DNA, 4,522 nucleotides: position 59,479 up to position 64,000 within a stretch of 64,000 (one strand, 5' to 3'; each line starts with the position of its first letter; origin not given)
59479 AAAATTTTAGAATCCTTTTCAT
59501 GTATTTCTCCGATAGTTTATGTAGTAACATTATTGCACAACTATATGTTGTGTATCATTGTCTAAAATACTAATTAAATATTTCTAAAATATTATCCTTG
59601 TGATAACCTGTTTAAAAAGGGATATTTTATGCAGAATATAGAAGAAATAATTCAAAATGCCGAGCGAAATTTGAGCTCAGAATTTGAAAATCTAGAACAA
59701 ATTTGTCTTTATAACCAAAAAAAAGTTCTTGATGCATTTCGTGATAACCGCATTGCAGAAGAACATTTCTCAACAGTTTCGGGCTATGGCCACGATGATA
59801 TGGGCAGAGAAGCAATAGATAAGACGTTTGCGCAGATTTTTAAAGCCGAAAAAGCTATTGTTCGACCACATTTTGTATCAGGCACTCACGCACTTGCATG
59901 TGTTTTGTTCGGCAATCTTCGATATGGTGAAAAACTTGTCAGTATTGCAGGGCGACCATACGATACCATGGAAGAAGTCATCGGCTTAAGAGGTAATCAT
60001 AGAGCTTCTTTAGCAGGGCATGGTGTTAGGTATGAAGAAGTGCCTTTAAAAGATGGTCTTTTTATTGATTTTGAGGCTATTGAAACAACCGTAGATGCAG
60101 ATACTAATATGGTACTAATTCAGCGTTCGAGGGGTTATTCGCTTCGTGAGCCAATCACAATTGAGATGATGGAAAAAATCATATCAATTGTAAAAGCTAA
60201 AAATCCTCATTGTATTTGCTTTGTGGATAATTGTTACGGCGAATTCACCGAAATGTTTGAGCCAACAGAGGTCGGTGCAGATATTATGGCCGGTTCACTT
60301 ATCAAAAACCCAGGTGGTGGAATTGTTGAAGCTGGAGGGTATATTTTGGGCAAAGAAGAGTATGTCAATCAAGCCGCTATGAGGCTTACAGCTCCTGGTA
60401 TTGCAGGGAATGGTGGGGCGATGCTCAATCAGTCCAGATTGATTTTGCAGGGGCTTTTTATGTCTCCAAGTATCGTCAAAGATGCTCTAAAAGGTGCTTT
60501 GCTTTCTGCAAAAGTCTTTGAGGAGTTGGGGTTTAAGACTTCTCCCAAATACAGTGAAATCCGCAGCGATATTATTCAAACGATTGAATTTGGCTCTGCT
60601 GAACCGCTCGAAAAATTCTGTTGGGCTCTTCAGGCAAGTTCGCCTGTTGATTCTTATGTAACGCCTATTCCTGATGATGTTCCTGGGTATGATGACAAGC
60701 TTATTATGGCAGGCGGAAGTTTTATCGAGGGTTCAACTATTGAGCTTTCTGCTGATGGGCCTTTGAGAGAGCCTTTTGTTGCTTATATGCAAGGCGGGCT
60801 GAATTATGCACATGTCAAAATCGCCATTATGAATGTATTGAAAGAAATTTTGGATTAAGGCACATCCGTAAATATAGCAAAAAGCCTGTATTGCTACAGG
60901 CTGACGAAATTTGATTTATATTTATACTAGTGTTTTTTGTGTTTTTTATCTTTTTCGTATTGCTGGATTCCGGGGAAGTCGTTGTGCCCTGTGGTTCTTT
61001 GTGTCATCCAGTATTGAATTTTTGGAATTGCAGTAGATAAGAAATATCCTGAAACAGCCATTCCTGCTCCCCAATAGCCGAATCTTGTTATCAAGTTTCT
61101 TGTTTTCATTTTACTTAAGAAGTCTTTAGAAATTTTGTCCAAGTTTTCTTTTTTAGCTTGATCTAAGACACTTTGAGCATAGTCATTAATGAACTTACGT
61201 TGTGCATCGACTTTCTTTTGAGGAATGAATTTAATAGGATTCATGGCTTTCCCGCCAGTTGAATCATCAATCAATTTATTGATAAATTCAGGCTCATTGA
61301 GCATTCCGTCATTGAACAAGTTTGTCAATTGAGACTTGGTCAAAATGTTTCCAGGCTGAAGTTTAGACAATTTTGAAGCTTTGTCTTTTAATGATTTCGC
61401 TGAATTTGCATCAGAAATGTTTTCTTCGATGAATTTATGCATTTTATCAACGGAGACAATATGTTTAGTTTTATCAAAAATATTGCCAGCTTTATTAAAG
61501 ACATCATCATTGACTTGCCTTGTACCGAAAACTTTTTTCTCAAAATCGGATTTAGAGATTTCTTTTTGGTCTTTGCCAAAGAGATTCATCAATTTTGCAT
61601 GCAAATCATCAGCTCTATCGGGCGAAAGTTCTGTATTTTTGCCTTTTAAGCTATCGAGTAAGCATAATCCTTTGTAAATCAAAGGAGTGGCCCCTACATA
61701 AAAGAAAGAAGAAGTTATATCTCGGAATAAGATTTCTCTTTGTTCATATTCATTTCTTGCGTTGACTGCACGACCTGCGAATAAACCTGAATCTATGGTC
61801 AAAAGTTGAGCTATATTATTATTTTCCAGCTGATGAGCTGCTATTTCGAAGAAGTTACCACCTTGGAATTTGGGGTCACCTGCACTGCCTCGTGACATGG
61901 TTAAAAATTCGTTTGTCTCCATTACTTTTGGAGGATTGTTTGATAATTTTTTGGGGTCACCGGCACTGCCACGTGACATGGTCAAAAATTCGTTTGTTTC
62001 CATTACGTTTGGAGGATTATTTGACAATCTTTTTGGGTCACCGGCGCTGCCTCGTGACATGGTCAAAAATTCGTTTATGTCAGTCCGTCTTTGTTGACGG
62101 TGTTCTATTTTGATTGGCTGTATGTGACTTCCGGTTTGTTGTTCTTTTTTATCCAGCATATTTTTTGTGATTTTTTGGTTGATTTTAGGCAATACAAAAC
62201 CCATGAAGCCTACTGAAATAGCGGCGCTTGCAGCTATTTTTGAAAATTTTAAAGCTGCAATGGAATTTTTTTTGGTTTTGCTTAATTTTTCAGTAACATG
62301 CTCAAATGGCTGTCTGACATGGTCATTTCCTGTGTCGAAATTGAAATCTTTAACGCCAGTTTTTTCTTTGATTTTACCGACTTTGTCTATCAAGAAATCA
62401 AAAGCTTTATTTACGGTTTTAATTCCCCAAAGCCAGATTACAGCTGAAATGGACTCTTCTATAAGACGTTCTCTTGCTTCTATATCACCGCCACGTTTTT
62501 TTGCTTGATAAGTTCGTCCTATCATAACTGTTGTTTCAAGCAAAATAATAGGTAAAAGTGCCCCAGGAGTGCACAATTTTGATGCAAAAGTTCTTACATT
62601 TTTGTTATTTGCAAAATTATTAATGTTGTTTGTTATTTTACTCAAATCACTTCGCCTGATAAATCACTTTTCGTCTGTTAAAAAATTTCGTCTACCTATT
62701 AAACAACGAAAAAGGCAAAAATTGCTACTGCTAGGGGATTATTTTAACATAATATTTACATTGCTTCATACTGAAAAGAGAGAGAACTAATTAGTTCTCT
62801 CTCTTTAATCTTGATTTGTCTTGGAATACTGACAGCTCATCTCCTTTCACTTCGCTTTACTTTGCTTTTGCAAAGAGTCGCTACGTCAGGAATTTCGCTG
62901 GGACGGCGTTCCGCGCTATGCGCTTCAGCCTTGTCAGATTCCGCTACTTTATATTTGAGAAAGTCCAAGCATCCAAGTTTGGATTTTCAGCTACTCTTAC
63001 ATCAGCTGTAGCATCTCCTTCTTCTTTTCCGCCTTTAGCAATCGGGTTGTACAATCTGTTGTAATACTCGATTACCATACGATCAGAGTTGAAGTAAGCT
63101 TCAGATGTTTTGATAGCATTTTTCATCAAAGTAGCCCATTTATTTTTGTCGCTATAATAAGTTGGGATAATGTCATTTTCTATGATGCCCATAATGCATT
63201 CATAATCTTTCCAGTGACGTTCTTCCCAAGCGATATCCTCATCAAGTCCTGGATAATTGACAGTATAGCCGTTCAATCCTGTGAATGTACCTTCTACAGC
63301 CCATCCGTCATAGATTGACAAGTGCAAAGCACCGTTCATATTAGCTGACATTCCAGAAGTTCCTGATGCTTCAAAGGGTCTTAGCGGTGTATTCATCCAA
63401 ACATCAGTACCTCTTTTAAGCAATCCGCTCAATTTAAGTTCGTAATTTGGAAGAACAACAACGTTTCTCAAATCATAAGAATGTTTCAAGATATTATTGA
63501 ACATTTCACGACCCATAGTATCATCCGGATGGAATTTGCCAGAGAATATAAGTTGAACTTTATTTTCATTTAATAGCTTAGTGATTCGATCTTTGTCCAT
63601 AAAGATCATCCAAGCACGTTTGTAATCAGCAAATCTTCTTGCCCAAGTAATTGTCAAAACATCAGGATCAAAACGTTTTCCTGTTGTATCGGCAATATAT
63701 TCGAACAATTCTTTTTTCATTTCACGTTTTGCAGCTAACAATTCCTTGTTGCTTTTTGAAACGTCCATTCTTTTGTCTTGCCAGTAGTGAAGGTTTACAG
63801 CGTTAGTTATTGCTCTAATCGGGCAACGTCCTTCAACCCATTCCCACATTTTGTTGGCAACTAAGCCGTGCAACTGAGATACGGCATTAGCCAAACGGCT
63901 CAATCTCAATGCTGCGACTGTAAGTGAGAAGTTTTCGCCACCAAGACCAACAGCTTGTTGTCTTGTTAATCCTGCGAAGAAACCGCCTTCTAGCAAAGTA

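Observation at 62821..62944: Dispersed ~100-125 bp structured repeat family with terminal inverted repeats, at least five copies, all in one orientation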

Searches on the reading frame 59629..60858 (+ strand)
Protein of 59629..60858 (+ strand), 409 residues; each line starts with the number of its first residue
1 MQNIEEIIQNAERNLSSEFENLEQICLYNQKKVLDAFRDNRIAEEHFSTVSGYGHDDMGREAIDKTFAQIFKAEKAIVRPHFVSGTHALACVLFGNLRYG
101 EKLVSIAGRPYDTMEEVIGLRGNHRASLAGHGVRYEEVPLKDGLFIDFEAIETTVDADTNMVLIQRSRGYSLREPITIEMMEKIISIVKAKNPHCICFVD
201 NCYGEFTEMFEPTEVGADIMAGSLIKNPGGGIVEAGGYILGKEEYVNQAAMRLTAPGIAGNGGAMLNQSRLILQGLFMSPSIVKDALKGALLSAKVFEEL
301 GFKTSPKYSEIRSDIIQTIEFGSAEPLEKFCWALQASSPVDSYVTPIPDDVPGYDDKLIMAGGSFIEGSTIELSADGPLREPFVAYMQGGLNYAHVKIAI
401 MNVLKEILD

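Call 78: search_protein_families(library=pfam, proteins=[window:59629-60858:+], max_evalue=0.001)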
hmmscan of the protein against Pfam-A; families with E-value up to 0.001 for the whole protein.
window:59629-60858:+ (409 aa): 2 families
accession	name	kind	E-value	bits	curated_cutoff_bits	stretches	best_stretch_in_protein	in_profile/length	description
PF06838.17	Met_gamma_lyase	-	8.9e-179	594.7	24.2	1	5-407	2-404/405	Methionine gamma-lyase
PF01053.26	Cys_Met_Meta_PP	-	2.1e-05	23.7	27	1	59-254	53-226/381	Cys/Met metabolism PLP-dependent enzyme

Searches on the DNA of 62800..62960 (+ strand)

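Call 84: search_dna_similar(query=window:62800-62960:+, collection=plasmids, mode=distant, max_evalue=0.01, max_rows=10)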
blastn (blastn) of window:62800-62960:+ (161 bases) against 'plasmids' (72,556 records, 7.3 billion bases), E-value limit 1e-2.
No match.

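Call 85: search_dna_similar(query=window:62800-62960:+, collection=phages, mode=distant, max_evalue=0.01, max_rows=10)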
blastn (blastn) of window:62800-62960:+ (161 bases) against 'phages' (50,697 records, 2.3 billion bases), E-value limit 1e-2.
No match.

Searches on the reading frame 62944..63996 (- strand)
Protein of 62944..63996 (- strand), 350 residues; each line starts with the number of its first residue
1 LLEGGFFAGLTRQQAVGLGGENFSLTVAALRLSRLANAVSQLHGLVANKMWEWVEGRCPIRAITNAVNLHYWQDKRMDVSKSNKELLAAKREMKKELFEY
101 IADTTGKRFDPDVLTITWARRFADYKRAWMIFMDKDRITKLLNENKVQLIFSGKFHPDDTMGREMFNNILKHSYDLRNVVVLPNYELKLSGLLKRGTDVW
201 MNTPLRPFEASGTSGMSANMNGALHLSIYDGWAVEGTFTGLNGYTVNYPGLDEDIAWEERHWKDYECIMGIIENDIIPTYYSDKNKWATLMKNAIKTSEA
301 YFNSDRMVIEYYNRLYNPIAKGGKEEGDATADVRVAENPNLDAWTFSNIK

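Call 78: search_protein_families(library=pfam, proteins=[window:62944-63996:-], max_evalue=0.001)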
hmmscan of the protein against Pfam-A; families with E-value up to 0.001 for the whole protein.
window:62944-63996:- (350 aa): 1 family
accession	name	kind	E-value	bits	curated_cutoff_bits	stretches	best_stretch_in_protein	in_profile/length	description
PF00343.26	Phosphorylase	-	3.7e-17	62.3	27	1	78-235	411-583/713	Carbohydrate phosphorylase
